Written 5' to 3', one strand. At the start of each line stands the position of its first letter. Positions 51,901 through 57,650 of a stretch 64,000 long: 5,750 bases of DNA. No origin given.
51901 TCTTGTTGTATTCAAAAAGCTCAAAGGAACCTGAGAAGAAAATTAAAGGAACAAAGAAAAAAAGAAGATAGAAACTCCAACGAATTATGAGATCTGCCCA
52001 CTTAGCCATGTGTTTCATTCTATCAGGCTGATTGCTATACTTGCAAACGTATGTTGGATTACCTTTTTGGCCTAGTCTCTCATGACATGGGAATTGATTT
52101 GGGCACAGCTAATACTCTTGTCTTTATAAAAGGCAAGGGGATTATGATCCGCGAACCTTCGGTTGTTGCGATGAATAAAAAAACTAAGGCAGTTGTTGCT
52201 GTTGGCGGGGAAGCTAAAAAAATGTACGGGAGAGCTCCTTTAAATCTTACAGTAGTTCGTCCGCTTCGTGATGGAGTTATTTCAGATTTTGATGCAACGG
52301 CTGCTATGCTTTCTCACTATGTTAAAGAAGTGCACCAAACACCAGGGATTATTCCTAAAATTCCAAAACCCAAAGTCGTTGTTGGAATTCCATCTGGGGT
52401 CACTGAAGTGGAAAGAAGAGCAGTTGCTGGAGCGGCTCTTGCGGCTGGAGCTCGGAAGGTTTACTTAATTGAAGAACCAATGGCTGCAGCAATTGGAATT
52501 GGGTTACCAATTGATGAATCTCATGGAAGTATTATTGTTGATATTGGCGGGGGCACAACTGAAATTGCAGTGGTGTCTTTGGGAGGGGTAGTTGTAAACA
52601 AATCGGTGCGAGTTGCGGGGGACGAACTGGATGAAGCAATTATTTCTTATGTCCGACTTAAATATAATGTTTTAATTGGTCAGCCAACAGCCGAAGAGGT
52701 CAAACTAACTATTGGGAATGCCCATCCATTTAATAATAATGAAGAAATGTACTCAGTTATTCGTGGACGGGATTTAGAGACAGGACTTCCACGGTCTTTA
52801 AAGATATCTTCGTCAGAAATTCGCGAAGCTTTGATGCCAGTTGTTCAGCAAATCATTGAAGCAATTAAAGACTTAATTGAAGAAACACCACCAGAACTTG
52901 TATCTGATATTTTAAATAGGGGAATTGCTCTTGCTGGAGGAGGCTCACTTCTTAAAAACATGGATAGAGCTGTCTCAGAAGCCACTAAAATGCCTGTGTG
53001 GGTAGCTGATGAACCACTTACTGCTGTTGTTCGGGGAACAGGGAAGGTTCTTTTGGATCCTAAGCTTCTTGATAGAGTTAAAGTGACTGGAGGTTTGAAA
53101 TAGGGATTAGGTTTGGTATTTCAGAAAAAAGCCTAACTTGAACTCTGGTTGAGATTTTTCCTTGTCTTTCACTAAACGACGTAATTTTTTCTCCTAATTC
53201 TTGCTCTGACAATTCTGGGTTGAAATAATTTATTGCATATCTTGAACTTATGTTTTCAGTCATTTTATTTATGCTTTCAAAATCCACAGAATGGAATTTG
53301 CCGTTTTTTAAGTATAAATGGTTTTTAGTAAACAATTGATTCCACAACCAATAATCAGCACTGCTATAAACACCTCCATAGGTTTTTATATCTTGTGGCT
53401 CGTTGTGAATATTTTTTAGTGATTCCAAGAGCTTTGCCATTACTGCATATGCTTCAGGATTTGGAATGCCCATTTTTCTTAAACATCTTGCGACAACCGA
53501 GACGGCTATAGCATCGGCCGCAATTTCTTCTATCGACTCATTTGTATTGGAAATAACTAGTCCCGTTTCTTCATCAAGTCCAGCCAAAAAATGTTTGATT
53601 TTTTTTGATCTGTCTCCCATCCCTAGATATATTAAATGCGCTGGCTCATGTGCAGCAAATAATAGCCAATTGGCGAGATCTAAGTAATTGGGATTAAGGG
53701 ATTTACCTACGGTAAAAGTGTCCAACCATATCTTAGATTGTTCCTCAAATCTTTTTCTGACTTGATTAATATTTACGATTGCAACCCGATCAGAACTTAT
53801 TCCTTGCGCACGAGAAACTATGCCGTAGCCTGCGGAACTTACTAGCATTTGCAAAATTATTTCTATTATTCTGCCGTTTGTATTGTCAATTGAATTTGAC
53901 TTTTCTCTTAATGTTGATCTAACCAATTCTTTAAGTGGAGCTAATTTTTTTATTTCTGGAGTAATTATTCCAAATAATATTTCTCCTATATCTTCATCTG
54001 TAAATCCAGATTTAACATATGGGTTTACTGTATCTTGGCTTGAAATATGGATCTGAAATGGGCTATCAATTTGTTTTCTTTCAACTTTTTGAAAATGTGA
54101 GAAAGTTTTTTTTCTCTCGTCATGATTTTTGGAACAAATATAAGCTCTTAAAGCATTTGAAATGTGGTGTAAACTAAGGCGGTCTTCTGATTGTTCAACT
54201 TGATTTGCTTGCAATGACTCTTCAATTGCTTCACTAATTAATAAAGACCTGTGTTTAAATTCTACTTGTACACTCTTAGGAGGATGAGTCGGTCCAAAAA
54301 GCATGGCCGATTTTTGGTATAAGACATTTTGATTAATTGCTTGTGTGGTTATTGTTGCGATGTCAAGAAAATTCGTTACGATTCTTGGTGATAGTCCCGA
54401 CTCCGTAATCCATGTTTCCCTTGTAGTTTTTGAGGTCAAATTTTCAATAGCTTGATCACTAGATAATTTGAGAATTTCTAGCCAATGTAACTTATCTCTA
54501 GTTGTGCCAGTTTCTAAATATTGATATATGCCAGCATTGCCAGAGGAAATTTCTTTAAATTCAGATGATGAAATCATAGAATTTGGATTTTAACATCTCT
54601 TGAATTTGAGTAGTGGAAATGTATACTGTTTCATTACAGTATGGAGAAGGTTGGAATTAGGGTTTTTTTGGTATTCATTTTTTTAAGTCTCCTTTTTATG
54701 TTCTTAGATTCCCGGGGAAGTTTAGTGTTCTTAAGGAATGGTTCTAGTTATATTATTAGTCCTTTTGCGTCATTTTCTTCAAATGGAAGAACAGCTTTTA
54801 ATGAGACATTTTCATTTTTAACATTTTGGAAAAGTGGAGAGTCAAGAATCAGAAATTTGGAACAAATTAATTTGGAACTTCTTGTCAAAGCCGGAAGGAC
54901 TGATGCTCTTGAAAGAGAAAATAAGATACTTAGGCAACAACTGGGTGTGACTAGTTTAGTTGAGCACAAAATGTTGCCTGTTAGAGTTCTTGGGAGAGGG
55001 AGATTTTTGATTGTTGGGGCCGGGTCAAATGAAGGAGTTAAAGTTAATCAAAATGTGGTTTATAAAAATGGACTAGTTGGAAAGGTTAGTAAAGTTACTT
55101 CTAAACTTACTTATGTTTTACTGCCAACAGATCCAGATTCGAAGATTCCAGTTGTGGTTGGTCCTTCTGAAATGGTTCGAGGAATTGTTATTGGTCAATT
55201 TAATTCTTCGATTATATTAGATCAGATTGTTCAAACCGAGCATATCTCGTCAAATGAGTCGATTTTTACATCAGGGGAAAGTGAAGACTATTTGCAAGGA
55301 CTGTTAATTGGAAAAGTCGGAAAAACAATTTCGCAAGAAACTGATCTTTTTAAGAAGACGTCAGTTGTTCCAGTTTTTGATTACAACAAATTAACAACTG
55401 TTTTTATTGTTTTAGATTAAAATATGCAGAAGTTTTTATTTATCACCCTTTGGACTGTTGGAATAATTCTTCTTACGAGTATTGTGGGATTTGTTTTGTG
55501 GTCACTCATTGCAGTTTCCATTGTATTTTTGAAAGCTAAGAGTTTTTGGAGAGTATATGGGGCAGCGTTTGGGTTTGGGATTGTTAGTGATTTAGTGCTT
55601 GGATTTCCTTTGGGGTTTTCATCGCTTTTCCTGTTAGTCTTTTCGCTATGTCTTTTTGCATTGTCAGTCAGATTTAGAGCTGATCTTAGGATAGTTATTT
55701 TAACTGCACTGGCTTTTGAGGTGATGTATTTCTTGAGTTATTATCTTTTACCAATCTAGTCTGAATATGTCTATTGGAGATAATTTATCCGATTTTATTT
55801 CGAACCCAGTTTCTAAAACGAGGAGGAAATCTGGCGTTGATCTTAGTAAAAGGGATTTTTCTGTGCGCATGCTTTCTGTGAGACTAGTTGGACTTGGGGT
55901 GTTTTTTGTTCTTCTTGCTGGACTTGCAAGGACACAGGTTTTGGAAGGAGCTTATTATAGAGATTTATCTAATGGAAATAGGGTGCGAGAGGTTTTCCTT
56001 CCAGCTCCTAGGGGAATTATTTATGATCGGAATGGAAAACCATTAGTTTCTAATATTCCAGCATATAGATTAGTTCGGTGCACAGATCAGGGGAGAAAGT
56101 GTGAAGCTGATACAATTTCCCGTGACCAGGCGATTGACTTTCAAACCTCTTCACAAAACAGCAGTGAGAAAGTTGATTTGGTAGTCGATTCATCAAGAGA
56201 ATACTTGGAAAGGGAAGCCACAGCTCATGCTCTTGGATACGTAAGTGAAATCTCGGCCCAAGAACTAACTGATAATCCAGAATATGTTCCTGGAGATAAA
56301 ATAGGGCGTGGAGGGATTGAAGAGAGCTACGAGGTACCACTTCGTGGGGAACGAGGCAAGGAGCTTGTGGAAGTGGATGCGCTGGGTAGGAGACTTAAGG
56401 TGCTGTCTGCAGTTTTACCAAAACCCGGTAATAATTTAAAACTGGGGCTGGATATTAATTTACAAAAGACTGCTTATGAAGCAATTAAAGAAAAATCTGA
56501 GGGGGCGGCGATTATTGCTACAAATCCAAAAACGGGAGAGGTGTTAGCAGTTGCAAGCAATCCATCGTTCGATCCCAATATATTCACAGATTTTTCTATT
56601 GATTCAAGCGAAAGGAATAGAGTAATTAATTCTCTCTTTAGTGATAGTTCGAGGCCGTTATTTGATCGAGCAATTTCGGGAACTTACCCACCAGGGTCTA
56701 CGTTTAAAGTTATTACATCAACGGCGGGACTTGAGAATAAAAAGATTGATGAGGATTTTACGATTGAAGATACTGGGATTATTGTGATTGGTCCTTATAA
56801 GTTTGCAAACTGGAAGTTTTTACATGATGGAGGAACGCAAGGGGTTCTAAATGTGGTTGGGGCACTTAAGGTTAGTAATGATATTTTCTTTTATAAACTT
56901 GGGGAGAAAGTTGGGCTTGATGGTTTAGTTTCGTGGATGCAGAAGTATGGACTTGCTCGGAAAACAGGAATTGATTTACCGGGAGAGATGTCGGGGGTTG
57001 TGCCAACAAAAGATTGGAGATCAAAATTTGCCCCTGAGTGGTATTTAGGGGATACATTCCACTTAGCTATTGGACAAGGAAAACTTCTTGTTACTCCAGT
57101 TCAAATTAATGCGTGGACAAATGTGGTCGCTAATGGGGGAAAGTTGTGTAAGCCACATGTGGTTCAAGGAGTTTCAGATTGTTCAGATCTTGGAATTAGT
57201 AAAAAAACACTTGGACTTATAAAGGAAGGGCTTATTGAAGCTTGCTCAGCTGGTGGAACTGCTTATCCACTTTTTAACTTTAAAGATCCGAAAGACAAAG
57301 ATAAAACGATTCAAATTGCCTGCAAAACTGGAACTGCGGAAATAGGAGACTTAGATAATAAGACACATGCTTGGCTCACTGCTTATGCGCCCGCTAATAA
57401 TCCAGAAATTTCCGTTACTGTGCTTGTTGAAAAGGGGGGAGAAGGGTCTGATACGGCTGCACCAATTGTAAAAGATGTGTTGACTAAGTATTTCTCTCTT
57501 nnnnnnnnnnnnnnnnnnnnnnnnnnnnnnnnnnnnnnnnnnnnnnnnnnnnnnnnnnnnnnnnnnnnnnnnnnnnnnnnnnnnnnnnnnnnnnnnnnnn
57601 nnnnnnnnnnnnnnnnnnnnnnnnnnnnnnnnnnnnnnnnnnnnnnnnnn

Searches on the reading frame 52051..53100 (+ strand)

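Call 66: search_protein_families(library=pfam, proteins=[window:52051-53100:+], max_evalue=0.001)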
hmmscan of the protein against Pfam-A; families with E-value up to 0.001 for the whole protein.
window:52051-53100:+ (350 aa): 5 families
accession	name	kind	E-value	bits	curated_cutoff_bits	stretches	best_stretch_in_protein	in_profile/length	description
PF06723.19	MreB_Mbl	-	4.4e-134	446.9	27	1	11-338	2-323/327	MreB/Mbl protein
PF00012.26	HSP70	-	4.9e-12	45.3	20.6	1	108-206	135-239/599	Hsp70 protein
PF14450.12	FtsA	-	2.1e-11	44.7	31.8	1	162-320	2-111/127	Cell division protein FtsA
PF00022.25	Actin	-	6.3e-09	35.4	27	1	36-204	31-190/410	Actin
PF11104.14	PilM_2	-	0.00039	19.9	27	0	265-320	256-306/340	Type IV pilus assembly protein PilM;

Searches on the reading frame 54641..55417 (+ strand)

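Call 66: search_protein_families(library=pfam, proteins=[window:54641-55417:+], max_evalue=0.001)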
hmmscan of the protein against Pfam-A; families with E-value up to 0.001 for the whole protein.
window:54641-55417:+ (259 aa): 1 family
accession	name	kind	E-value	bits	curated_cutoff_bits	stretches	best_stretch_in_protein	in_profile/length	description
PF04085.20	MreC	-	1.7e-27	96.5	28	1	122-257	12-146/147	Rod shape-determining protein MreC, barrel core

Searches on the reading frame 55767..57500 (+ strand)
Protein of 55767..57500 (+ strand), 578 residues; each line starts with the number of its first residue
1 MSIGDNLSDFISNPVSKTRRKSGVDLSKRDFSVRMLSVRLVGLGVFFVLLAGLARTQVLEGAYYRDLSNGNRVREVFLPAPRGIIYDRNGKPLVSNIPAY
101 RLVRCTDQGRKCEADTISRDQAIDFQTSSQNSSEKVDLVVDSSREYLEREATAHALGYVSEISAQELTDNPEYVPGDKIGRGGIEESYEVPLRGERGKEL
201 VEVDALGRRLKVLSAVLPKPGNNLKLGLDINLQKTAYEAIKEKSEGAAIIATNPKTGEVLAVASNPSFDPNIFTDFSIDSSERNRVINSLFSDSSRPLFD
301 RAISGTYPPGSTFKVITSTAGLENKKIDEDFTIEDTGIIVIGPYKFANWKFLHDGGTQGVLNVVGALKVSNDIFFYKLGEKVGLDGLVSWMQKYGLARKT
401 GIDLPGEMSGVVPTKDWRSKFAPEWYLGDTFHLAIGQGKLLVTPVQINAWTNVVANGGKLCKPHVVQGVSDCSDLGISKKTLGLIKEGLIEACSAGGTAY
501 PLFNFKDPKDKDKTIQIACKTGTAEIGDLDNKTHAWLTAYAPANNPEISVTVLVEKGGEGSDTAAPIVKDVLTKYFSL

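Call 66: search_protein_families(library=pfam, proteins=[window:55767-57500:+], max_evalue=0.001)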
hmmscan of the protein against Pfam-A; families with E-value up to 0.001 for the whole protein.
window:55767-57500:+ (578 aa): 2 families
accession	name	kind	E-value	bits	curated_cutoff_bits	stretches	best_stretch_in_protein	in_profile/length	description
PF00905.27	Transpeptidase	-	2.9e-62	211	22.1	1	248-572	2-298/299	Penicillin binding protein transpeptidase domain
PF03717.20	PBP_dimer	-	2.4e-28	100.2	24.4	2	130-212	94-178/180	Penicillin-binding Protein dimerisation domain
